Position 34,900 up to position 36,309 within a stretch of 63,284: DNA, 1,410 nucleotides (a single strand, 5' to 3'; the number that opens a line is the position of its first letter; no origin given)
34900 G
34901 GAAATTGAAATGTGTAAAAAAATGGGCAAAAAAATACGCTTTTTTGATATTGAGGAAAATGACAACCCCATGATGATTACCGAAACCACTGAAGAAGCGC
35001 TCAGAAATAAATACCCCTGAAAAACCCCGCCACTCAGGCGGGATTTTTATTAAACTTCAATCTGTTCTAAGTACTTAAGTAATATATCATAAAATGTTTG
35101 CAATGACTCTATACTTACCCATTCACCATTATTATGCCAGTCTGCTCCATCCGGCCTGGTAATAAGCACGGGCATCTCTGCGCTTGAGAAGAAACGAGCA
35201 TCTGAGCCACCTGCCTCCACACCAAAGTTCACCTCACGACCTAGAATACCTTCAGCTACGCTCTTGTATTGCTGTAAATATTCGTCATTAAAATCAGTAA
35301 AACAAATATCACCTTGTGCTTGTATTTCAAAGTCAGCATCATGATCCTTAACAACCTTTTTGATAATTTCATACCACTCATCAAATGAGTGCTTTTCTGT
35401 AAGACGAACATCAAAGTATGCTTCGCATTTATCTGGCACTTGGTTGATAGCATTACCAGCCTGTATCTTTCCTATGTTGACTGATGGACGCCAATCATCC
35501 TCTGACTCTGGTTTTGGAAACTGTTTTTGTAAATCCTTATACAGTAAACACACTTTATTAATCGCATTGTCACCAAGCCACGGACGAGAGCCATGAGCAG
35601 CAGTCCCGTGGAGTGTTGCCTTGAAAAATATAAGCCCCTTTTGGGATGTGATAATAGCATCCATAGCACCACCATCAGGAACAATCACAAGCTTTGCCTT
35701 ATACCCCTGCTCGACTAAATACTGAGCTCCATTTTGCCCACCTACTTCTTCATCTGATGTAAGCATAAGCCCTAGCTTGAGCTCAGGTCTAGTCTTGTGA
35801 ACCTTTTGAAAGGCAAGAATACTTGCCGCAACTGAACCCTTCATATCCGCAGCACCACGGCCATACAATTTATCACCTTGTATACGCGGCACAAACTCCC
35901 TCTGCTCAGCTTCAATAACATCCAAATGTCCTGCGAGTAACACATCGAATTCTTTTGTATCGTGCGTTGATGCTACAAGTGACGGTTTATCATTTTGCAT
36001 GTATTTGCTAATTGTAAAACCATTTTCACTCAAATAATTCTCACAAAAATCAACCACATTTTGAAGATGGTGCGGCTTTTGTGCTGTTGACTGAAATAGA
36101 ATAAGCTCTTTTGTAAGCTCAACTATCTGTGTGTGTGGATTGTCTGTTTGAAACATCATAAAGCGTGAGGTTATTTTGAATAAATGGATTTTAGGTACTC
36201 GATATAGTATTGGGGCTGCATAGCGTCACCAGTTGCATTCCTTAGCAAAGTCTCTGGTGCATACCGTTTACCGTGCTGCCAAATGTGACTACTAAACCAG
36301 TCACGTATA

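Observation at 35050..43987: Same-strand cluster of three divergent GCS2 ligases, an ATP-grasp-like ligase, two paralogous M20 deacylases and an M32 carboxypeptidase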

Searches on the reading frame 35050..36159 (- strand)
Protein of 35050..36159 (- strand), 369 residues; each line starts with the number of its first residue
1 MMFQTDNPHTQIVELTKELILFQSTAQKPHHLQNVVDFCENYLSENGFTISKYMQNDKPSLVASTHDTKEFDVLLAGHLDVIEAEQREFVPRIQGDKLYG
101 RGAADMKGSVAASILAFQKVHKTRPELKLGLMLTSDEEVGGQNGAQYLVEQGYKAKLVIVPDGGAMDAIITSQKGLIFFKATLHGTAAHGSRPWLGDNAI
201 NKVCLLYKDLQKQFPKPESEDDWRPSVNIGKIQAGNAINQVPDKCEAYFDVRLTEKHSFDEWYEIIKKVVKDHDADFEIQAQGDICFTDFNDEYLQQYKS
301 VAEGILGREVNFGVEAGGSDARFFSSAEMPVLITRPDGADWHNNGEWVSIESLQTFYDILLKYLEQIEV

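Call 3: search_protein_families(library=pfam, proteins=[window:35050-36159:-], max_evalue=0.1)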
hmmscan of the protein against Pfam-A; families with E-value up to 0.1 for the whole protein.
window:35050-36159:- (369 aa): 3 families
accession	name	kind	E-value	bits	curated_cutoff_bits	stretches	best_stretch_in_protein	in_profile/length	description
PF01546.33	Peptidase_M20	-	1.6e-26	94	24.6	1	74-365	1-205/206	Peptidase family M20/M25/M40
PF07687.19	M20_dimer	-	5.6e-21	74.9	21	1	172-275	2-104/107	Peptidase dimerisation domain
PF05343.19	Peptidase_M42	-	0.018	14.6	23.2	1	103-166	132-193/292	M42 glutamyl aminopeptidase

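Call 8: search_protein_families(library=ncbifam, proteins=[window:35050-36159:-], max_evalue=0.1)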
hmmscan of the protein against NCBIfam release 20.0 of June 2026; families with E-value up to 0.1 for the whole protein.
window:35050-36159:- (369 aa): 55 families (the best 25 are shown)
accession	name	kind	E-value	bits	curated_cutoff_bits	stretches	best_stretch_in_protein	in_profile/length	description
NF006399.0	PRK08651.1-2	equivalog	1.6e-61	208.5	381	2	10-214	4-217/405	succinyl-diaminopimelate desuccinylase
TIGR01910.1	DapE-ArgE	subfamily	5.5e-61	206.8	217.6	1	13-359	1-373/373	ArgE/DapE family deacylase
NF006400.0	PRK08651.1-3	equivalog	6.5e-47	160.2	374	1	55-367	67-406/410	succinyl-diaminopimelate desuccinylase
NF009557.0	PRK13009.1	equivalog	1.4e-45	156.1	284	1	10-367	3-374/377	succinyl-diaminopimelate desuccinylase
NF006365.0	PRK08588.1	subfamily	1.9e-41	142.7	289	1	13-362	10-375/383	succinyl-diaminopimelate desuccinylase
NF005710.0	PRK07522.1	subfamily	9.9e-41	140.2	412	1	9-366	7-387/391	acetylornithine deacetylase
TIGR01892.1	AcOrn-deacetyl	equivalog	2.2e-39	135.6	297.7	1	16-357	3-358/365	acetylornithine deacetylase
TIGR01246.1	dapE_proteo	equivalog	2.9e-39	135.1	361.8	1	13-366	2-369/370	succinyl-diaminopimelate desuccinylase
TIGR01900.1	dapE-gram_pos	equivalog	7.2e-36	123.8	304.2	1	10-364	3-350/351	succinyl-diaminopimelate desuccinylase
NF010589.0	PRK13983.1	equivalog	2.7e-33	115.5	333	1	7-361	11-403/409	M20 family metallo-hydrolase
NF005306.0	PRK06837.1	subfamily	2.7e-31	108.8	376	1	54-355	79-409/427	ArgE/DapE family deacylase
NF005602.0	PRK07338.1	equivalog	4.9e-31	107.7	357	1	53-354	77-386/409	hydrolase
NF009558.0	PRK13013.1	equivalog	2.3e-29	102.4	428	1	5-239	11-266/429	acetylornithine deacetylase/succinyl-diaminopimelate desuccinylase family protein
NF003474.0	PRK05111.1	equivalog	9.5e-27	93.9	460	1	12-365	8-378/383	acetylornithine deacetylase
NF005913.0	PRK07906.1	subfamily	9.8e-27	93.7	382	2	5-210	10-240/442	hypothetical protein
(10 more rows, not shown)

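Call 65: find_homologous_proteins(query=window:35050-36159:-, max_evalue=1e-20)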
Query window:35050-36159:- (369 aa): 805 proteins with E <= 1e-20 among 2866 candidates; the best 120 are listed.
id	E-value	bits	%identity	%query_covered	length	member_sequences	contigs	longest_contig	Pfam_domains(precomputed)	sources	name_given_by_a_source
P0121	5.5e-250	847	100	100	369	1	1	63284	PF01546.34,PF07687.20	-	-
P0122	1.2e-117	411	54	93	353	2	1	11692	PF01546.34,PF04389.23,PF07687.20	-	-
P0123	4.5e-107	376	48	98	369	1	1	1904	PF01546.34,PF04389.23,PF05343.20,PF07687.20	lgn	-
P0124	1.5e-106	375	48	98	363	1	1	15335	PF01546.34,PF07687.20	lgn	-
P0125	2.2e-104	368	45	97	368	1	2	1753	PF01546.34,PF07687.20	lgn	-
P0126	3.5e-91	324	44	95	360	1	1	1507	PF01546.34,PF07687.20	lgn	-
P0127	2.7e-89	318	40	99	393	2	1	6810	PF01546.34,PF04389.23,PF07687.20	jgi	-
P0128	1.2e-87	313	41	96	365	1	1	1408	PF01546.34,PF04389.23,PF07687.20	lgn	-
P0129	1.9e-87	312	42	98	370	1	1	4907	PF01546.34,PF04389.23,PF07687.20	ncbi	ncbi:MAG: M20/M25/M40 family metallo-hydrolase [Patescibacteria group bacterium]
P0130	6.7e-87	310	40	96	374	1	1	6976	PF01546.34,PF07687.20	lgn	-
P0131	7.1e-87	310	39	97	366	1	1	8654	PF01546.34,PF04389.23,PF07687.20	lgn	-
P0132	1.6e-86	309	40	97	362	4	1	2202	PF01546.34,PF07687.20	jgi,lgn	jgi:succinyl-diaminopimelate desuccinylase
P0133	4.1e-86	307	42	97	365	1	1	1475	PF01546.34,PF04389.23,PF05343.20,PF07687.20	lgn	-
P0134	1.2e-84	303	42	96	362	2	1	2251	PF01546.34,PF04389.23,PF07687.20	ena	-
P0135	4.0e-83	298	41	96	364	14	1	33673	PF01546.34,PF04389.23,PF07687.20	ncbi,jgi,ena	-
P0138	3.5e-80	288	42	99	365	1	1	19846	PF01546.34,PF04389.23,PF07687.20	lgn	-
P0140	7.2e-80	287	39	97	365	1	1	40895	PF01546.34,PF04389.23,PF07687.20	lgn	-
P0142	1.3e-78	283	39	96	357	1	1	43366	PF01546.34,PF04389.23,PF07687.20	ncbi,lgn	-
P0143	5.6e-78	281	41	95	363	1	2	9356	PF01546.34,PF04389.23,PF07687.20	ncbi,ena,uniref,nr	ncbi:M20/M25/M40 family metallo-hydrolase [Candidatus Dojkabacteria bacterium]|uniref:M20/M25/M40 fa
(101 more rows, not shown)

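Call 66: find_encoding_contigs(protein=P0124, flank=10000, max_places=3)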
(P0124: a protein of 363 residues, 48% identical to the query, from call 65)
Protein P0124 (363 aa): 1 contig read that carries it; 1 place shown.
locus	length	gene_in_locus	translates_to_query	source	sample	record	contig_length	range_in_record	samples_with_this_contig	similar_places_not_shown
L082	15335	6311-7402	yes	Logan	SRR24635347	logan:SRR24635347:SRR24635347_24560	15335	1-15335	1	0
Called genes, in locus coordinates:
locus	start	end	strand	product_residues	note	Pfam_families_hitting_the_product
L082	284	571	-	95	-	-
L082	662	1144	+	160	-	-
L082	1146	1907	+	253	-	-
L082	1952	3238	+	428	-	PF00595:PDZ (faint), PF13180:PDZ_2, PF17820:PDZ_6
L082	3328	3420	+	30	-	-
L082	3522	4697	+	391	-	PF04107:GCS2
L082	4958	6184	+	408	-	PF02655:ATP-grasp_3 (weak)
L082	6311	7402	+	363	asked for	PF01546:Peptidase_M20, PF07687:M20_dimer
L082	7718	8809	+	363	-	PF00583:Acetyltransf_1 (faint)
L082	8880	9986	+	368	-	PF05343:Peptidase_M42 (faint), PF01546:Peptidase_M20, PF07687:M20_dimer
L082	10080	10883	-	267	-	PF00293:NUDIX, PF24963:DUF7768 (weak)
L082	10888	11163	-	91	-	PF12728:HTH_17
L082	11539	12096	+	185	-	PF07638:Sigma70_ECF, PF04542:Sigma70_r2, PF08281:Sigma70_r4_2, PF04545:Sigma70_r4, PF22233:PhyR_sigma-like (faint)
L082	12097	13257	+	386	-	PF18915:DUF5667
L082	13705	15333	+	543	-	?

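Call 67: find_encoding_contigs(protein=P0138, flank=10000, max_places=3)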
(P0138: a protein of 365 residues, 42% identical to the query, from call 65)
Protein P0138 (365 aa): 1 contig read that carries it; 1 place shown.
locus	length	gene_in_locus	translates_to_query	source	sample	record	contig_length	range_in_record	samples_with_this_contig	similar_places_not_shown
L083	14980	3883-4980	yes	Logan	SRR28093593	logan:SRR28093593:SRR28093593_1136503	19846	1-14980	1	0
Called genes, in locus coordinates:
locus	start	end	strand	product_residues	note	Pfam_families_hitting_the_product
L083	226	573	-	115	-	-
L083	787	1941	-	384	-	-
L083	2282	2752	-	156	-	PF01252:Peptidase_A8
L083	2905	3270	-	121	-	PF01258:zf-dskA_traR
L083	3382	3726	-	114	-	-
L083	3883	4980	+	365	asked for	PF04389:Peptidase_M28 (weak), PF01546:Peptidase_M20, PF07687:M20_dimer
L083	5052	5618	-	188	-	-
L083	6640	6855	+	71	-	-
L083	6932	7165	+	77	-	-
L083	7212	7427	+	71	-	-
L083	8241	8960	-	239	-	PF20260:PUA_4, PF04452:Methyltrans_RNA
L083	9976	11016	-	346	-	-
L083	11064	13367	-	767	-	PF01138:RNase_PH, PF03725:RNase_PH_C, PF01138:RNase_PH, PF00013:KH_1, PF00575:S1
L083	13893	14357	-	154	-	-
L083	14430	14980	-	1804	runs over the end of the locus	?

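Call 68: find_encoding_contigs(protein=P0135, flank=10000, max_places=3)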
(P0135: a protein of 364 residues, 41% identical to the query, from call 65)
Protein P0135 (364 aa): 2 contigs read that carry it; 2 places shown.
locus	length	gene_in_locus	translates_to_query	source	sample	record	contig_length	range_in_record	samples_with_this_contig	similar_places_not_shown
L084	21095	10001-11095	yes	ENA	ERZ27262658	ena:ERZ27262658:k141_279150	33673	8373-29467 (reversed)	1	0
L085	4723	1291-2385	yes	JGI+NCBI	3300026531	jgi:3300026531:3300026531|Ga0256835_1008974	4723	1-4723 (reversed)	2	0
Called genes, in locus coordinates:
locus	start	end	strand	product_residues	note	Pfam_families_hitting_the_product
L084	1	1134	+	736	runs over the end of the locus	-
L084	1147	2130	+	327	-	-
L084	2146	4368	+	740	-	PF18962:Por_Secre_tail (weak)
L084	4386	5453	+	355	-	-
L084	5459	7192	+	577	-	-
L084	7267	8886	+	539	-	PF00773:RNB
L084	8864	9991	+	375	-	PF13439:Glyco_transf_4, PF13579:Glyco_trans_4_4, PF20706:GT4-conflict (weak), PF00534:Glycos_transf_1, PF13692:Glyco_trans_1_4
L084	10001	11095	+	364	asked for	PF04389:Peptidase_M28 (faint), PF01546:Peptidase_M20, PF07687:M20_dimer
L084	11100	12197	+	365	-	PF00953:Glycos_transf_4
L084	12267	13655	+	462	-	PF16655:PhoD_N, PF16656:Pur_ac_phosph_N (weak), PF09423:PhoD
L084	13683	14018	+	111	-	PF08378:NERD (weak), PF02021:UPF0102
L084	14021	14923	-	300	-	PF00698:Acyl_transf_1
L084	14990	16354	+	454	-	PF03349:Toluene_X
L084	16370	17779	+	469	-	PF00756:Esterase, PF00561:Abhydrolase_1 (weak)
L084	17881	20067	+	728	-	PF01336:tRNA_anti-codon (faint)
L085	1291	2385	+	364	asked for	PF04389:Peptidase_M28 (faint), PF01546:Peptidase_M20, PF07687:M20_dimer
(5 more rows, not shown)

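Call 72: find_encoding_contigs(protein=P0127, flank=10000, max_places=2)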
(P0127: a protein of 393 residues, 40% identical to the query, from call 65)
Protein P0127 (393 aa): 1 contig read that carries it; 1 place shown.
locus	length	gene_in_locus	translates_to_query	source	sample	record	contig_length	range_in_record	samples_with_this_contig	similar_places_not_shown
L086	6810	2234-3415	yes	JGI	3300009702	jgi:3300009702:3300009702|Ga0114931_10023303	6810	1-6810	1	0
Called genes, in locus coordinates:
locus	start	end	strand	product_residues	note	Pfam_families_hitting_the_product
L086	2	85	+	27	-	?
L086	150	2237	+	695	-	PF13604:AAA_30 (faint), PF00580:UvrD-helicase, PF01443:Viral_helicase1 (faint), PF13245:AAA_19, PF13401:AAA_22 (faint), PF13361:UvrD_C, PF13538:UvrD_C_2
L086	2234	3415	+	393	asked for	PF04389:Peptidase_M28 (faint), PF01546:Peptidase_M20, PF07687:M20_dimer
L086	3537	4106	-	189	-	PF01997:Translin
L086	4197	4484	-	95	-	PF00216:Bac_DNA_binding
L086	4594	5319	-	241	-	PF00565:SNase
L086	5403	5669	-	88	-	-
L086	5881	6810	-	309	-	?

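Call 73: find_encoding_contigs(protein=P0131, flank=10000, max_places=2)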
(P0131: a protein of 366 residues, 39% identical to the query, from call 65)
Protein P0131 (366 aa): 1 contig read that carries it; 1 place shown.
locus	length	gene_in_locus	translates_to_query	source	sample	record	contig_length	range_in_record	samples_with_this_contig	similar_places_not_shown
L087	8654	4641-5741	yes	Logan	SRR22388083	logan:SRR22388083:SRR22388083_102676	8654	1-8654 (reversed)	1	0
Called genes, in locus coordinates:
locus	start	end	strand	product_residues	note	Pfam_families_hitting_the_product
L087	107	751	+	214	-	-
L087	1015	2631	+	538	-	-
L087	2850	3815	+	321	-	PF01909:NTP_transf_2 (weak), PF18765:Polbeta (weak)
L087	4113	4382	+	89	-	-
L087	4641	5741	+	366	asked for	PF04389:Peptidase_M28 (faint), PF01546:Peptidase_M20, PF07687:M20_dimer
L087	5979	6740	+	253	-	PF03462:PCRF, PF00472:RF-1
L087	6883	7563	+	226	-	PF00005:ABC_tran, PF13304:AAA_21 (faint)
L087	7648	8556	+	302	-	PF18075:FtsX_ECD, PF02687:FtsX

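Call 74: find_encoding_contigs(protein=P0140, flank=10000, max_places=2)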
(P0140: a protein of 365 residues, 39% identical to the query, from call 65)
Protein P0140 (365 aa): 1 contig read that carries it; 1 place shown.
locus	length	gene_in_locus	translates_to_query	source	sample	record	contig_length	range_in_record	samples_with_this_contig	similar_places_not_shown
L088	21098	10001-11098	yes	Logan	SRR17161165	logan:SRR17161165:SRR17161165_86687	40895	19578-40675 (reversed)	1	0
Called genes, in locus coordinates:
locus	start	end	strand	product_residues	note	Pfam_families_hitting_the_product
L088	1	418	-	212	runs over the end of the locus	?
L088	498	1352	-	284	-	PF00483:NTP_transferase, PF12804:NTP_transf_3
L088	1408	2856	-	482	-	PF13328:HD_4, PF01966:HD (faint), PF04607:RelA_SpoT, PF02824:TGS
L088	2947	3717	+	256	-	PF00117:GATase, PF07722:Peptidase_C26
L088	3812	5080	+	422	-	PF04107:GCS2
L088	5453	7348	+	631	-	-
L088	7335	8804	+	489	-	PF04107:GCS2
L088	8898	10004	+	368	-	PF02746:MR_MLE_N, PF26685:DUF8230_C, PF07476:MAAL_C, PF13378:MR_MLE_C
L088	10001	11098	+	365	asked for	PF04389:Peptidase_M28 (faint), PF01546:Peptidase_M20, PF07687:M20_dimer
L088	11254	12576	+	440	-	PF01546:Peptidase_M20, PF07687:M20_dimer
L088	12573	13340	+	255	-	-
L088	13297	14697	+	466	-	PF01225:Mur_ligase, PF08245:Mur_ligase_M, PF02875:Mur_ligase_C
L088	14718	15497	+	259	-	-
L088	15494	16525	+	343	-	PF00953:Glycos_transf_4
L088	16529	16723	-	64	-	PF21344:Zn_ribbon_LysW (weak)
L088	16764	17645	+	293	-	PF00291:PALP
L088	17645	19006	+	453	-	PF02655:ATP-grasp_3 (weak)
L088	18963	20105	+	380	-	PF01098:FTSW_RODA_SPOVE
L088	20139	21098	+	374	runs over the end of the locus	PF03033:Glyco_transf_28, PF04101:Glyco_tran_28_C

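Call 75: find_encoding_contigs(protein=P0143, flank=10000, max_places=2)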
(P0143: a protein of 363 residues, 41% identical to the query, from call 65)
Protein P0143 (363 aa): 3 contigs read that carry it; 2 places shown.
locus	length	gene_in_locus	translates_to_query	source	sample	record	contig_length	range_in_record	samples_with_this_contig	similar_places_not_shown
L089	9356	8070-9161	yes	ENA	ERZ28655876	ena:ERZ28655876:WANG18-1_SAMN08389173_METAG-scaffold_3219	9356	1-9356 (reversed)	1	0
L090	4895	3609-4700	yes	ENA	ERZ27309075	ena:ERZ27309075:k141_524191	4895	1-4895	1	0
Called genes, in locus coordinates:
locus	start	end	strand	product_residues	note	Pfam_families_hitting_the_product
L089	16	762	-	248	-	PF00106:adh_short, PF13561:adh_short_C2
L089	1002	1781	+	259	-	PF02585:PIG-L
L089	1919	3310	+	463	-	PF01406:tRNA-synt_1e, PF09334:tRNA-synt_1g, PF23493:CysS_C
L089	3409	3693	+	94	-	-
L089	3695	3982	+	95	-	-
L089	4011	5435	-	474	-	PF01425:Amidase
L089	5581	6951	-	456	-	-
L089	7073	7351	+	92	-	-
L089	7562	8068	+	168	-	-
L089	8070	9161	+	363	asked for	PF04389:Peptidase_M28 (weak), PF01546:Peptidase_M20, PF07687:M20_dimer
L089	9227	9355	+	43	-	?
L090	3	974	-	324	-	?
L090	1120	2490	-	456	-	-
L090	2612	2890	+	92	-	-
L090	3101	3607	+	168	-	-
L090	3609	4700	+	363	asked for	PF04389:Peptidase_M28 (weak), PF01546:Peptidase_M20, PF07687:M20_dimer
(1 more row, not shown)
